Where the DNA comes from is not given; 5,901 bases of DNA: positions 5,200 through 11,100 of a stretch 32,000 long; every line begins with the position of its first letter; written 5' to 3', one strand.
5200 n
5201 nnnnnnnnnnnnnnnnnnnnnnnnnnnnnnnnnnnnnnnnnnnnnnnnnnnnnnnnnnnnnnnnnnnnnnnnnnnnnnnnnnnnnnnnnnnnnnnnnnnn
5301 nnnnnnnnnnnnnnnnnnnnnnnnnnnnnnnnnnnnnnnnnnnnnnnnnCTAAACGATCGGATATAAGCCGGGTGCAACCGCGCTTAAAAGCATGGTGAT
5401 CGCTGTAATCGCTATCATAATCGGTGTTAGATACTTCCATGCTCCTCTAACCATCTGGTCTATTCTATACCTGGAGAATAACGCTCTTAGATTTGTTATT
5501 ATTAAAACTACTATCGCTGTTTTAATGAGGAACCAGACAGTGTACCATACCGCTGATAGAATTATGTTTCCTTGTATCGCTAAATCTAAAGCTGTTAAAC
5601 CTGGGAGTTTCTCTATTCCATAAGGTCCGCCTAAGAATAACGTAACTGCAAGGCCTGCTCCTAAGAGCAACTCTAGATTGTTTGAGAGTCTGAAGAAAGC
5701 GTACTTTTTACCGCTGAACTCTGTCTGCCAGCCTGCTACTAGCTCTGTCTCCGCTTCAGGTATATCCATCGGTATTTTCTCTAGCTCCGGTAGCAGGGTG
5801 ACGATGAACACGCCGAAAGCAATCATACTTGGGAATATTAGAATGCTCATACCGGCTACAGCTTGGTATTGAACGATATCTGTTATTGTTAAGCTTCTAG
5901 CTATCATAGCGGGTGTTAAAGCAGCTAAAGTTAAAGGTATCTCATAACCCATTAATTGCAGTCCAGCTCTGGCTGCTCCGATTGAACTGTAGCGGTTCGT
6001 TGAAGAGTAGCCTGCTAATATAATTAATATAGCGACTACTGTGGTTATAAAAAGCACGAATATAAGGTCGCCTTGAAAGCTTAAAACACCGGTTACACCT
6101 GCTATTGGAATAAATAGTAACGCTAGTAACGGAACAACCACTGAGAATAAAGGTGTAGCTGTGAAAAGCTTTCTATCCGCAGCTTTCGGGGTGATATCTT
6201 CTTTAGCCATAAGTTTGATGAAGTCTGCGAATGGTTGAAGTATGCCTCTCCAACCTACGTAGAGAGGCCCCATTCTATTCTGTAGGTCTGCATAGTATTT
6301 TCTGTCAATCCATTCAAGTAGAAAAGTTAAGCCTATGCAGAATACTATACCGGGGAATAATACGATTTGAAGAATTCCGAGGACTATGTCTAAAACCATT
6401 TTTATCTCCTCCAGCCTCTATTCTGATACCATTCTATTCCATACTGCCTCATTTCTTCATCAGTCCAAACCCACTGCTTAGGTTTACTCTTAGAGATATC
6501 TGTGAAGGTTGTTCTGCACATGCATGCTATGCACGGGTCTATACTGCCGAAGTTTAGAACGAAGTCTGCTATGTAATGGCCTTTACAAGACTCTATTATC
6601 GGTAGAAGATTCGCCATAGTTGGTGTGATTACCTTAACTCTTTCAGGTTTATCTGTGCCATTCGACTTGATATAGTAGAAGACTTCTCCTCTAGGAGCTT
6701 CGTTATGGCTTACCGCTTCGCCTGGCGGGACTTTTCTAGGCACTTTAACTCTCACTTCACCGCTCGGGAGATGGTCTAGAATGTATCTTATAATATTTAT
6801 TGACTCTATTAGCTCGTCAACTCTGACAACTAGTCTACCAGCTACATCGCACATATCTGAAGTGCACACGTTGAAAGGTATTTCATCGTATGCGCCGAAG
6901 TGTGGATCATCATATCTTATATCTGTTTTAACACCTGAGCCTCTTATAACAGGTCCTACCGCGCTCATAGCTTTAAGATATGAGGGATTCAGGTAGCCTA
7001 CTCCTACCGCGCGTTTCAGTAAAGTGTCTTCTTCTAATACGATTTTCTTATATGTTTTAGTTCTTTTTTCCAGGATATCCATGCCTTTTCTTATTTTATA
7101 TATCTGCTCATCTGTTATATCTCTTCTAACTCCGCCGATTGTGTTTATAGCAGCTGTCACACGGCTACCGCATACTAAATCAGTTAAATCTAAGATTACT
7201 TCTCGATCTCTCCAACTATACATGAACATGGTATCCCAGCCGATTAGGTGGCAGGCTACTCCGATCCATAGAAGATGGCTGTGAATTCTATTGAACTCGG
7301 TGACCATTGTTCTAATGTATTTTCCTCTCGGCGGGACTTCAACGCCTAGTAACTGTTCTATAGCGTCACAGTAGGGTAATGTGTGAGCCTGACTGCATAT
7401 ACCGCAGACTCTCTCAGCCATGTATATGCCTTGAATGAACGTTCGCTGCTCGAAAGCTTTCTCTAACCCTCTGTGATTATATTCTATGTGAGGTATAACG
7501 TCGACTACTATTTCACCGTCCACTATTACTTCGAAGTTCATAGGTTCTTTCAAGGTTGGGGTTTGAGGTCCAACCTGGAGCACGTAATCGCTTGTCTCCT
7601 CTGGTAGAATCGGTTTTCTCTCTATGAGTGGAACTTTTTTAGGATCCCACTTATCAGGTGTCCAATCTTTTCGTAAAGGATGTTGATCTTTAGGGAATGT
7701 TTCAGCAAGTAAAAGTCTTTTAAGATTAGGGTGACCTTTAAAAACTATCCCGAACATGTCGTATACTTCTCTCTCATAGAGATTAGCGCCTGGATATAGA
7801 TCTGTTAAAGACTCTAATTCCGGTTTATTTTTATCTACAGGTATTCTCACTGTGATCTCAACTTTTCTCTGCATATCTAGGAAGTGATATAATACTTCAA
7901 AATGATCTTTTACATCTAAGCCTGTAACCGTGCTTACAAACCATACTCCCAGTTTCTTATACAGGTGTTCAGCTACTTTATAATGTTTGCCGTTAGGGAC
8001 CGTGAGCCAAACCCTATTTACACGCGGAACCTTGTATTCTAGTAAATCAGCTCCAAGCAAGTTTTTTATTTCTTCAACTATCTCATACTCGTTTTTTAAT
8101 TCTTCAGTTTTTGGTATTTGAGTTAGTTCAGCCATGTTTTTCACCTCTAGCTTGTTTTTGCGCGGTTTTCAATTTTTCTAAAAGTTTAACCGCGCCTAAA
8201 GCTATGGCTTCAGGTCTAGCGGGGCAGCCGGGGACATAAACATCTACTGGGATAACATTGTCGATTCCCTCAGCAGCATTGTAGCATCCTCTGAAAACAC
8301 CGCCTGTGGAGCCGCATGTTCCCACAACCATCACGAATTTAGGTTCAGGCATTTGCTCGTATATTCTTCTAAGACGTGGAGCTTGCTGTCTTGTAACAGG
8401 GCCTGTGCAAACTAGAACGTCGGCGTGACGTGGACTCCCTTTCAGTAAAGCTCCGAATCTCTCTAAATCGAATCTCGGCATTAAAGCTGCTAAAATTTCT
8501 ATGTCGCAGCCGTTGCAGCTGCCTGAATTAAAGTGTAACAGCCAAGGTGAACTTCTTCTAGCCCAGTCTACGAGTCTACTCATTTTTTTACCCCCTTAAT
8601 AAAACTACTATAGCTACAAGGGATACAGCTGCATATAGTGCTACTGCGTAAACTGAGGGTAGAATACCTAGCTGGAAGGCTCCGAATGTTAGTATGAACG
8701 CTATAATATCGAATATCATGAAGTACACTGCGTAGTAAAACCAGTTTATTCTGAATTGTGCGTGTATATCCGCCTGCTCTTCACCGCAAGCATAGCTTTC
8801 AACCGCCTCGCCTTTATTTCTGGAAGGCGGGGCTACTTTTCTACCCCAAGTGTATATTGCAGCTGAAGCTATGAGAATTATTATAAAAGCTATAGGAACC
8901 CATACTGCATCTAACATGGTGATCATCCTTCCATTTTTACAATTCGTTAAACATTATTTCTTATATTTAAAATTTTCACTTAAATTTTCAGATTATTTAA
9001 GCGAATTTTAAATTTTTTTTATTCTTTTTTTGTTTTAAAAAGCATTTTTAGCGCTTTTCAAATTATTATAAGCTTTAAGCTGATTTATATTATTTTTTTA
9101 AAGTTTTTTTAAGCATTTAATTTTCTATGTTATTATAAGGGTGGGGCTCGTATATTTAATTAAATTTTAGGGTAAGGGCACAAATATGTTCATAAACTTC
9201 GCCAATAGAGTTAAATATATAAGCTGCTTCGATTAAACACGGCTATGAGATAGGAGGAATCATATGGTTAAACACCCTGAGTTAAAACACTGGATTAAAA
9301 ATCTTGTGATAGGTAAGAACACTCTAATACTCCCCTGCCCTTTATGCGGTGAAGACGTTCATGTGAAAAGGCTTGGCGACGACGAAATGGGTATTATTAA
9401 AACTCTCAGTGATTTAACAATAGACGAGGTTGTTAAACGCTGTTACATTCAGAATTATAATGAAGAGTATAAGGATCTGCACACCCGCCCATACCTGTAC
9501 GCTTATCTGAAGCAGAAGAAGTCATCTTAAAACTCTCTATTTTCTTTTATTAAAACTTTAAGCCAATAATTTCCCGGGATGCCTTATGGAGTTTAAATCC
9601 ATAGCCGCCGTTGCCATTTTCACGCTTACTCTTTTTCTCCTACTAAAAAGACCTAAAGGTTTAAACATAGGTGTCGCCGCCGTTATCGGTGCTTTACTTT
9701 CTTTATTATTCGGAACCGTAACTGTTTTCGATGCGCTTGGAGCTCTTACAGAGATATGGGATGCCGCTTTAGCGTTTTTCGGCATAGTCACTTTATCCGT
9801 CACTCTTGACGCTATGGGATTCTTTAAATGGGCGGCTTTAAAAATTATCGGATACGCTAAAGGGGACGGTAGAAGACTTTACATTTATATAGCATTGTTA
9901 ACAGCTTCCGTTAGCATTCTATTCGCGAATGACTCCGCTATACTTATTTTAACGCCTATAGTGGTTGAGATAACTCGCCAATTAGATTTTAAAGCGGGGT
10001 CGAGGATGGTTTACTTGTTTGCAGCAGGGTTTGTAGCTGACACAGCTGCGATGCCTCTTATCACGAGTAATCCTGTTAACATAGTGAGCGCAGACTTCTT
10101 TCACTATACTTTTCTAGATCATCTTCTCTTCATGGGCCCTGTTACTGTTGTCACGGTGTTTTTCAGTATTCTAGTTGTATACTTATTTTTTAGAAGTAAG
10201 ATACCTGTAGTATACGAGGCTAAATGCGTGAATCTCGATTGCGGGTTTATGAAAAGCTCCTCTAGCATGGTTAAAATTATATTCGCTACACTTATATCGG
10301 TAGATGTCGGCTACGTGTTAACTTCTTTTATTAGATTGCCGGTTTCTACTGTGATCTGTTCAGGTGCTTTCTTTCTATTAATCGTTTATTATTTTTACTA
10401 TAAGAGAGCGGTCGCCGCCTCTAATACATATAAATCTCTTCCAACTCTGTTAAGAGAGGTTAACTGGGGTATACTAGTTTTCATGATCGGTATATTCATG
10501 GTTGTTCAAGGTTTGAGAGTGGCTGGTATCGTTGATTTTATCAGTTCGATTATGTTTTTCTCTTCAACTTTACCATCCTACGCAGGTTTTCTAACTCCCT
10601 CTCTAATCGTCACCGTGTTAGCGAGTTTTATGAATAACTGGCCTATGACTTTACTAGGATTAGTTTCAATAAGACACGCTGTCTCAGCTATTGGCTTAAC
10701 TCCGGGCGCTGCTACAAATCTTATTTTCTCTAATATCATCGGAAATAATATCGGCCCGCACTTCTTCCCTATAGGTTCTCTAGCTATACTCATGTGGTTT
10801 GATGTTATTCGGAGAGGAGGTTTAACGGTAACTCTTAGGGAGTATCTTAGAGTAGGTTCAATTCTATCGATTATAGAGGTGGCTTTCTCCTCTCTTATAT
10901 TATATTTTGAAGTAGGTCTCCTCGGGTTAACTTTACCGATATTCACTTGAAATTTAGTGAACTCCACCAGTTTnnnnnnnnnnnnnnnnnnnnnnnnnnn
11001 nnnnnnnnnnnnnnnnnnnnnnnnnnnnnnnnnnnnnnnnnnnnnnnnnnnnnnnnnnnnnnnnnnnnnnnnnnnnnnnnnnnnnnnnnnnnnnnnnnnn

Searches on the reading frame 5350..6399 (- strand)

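Call 8: search_protein_families(library=pfam, proteins=[window:5350-6399:-], max_evalue=0.001)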
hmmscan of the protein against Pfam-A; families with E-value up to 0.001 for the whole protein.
window:5350-6399:- (349 aa): 1 family
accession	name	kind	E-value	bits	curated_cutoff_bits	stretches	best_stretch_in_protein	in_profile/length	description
PF00146.26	NADHdh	-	1.2e-85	287.9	27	1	19-335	8-297/298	NADH dehydrogenase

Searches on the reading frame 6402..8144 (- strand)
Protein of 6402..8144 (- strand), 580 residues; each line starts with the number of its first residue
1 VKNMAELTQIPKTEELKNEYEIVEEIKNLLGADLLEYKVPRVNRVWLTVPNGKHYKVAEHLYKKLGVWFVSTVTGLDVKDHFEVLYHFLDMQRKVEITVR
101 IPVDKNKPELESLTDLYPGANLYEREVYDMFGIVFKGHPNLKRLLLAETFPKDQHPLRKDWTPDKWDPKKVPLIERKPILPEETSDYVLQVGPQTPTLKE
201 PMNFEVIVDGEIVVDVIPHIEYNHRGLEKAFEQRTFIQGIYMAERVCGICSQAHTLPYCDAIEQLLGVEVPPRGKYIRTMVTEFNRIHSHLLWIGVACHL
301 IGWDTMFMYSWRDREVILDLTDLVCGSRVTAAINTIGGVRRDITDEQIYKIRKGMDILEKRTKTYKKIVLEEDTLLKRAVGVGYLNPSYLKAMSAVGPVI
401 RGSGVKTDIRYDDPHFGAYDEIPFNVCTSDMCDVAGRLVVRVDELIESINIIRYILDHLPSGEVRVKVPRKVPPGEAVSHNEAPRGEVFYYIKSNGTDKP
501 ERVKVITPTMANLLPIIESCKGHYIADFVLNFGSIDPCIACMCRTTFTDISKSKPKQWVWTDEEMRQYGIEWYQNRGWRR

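Call 8: search_protein_families(library=pfam, proteins=[window:6402-8144:-], max_evalue=0.001)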
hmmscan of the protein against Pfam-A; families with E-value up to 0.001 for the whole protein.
window:6402-8144:- (580 aa): 3 families
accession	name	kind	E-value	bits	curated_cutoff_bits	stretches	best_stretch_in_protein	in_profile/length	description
PF00346.24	Complex1_49kDa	-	1.7e-63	214.7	24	1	301-542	2-269/271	Respiratory-chain NADH dehydrogenase, 49 Kd subunit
PF00329.25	Complex1_30kDa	-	4.8e-36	124.5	22.5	1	48-162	2-119/124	Respiratory-chain NADH dehydrogenase, 30 Kd subunit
PF00374.24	NiFeSe_Hases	-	1.7e-12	47.6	25.8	1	225-293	1-69/508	Nickel-dependent hydrogenase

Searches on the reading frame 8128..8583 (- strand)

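Call 8: search_protein_families(library=pfam, proteins=[window:8128-8583:-], max_evalue=0.001)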
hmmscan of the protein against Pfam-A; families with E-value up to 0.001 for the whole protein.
window:8128-8583:- (151 aa): 1 family
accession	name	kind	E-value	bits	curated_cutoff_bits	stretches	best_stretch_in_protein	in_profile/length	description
PF01058.29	Oxidored_q6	-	8.2e-32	110.1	27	1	23-132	1-126/128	NADH ubiquinone oxidoreductase, 20 Kd subunit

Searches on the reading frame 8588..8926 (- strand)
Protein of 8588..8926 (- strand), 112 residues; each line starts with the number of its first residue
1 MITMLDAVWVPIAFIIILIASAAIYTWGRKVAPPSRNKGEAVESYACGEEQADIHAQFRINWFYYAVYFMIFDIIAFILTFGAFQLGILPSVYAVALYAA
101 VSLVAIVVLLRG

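Call 8: search_protein_families(library=pfam, proteins=[window:8588-8926:-], max_evalue=0.001)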
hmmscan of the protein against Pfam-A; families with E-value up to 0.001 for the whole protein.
window:8588-8926:- (112 aa): 1 family
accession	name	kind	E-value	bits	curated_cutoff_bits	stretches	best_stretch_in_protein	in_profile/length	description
PF00507.24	Oxidored_q4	-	1.2e-07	32.3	23.3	1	33-106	12-88/99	NADH-ubiquinone/plastoquinone oxidoreductase, chain 3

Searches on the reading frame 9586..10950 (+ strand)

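Call 8: search_protein_families(library=pfam, proteins=[window:9586-10950:+], max_evalue=0.001)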
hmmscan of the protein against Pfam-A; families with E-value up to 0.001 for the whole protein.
window:9586-10950:+ (454 aa): 2 families
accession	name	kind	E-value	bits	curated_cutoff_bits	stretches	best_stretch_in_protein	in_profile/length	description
PF02040.21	ArsB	-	1.2e-79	269.1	22.2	1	8-440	2-420/423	Arsenical pump membrane protein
PF03600.22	CitMHS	-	6e-42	144.4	31.9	1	22-385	8-335/336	Citrate transporter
